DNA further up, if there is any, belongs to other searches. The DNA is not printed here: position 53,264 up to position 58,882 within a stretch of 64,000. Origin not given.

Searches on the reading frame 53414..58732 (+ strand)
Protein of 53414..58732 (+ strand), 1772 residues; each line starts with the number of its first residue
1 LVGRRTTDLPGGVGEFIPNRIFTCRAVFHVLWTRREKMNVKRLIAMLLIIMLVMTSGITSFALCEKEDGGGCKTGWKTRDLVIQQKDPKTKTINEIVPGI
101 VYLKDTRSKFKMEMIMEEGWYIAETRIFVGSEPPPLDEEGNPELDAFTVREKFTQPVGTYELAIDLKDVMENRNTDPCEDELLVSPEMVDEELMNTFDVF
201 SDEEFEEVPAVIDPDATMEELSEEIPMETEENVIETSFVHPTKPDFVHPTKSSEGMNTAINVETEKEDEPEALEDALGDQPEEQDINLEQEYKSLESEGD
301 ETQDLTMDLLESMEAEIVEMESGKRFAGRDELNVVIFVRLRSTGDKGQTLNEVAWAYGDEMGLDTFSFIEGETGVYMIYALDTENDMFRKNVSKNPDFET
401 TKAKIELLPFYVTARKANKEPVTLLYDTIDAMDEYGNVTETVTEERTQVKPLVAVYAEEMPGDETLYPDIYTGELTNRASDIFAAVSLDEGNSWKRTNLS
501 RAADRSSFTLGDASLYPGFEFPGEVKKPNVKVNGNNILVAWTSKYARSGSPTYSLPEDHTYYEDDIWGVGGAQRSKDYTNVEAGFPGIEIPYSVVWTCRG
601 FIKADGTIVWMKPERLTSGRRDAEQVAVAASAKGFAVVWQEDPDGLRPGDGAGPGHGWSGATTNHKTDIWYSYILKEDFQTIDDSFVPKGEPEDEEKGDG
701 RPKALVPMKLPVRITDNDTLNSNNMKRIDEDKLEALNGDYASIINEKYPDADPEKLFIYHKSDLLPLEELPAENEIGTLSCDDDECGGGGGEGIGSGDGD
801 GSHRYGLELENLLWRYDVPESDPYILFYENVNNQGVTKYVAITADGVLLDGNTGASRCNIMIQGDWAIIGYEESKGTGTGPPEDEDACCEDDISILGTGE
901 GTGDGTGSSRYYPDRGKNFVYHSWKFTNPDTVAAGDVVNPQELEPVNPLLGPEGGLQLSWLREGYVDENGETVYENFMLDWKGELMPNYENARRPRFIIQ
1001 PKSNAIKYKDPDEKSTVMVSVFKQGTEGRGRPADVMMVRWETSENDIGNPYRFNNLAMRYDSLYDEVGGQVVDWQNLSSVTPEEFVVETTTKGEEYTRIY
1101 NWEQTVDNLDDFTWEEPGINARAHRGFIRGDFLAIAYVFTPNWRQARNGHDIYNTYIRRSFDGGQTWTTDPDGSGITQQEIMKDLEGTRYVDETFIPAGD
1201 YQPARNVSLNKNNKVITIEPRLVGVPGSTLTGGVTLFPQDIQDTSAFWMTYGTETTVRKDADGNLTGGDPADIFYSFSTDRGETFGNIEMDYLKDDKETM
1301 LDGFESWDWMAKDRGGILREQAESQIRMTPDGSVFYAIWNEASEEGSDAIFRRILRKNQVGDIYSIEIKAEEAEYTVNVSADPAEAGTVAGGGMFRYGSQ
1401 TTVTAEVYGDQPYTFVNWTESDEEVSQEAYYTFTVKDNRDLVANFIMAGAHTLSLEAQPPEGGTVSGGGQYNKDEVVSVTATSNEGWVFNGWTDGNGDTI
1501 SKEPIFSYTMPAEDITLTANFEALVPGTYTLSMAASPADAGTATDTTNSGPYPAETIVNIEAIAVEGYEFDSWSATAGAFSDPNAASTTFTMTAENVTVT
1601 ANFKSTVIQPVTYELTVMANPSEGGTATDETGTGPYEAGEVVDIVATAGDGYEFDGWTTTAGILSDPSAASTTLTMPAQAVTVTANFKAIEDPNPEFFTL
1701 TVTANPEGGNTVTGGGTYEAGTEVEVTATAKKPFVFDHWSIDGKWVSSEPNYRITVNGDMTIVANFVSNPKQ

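Call 86: search_protein_families(library=pfam, proteins=[window:53414-58732:+], max_evalue=0.00001)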
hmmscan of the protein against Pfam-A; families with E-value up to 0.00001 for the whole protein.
window:53414-58732:+ (1772 aa): 2 families
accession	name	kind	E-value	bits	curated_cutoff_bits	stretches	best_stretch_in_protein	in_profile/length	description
PF18998.6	Flg_new_2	-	1.3e-71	237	23.6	5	1616-1690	2-72/73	Divergent InlB B-repeat domain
PF09479.16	Flg_new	-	4.8e-07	30.2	27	0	1461-1519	8-64/65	Listeria-Bacteroides repeat domain (List_Bact_rpt)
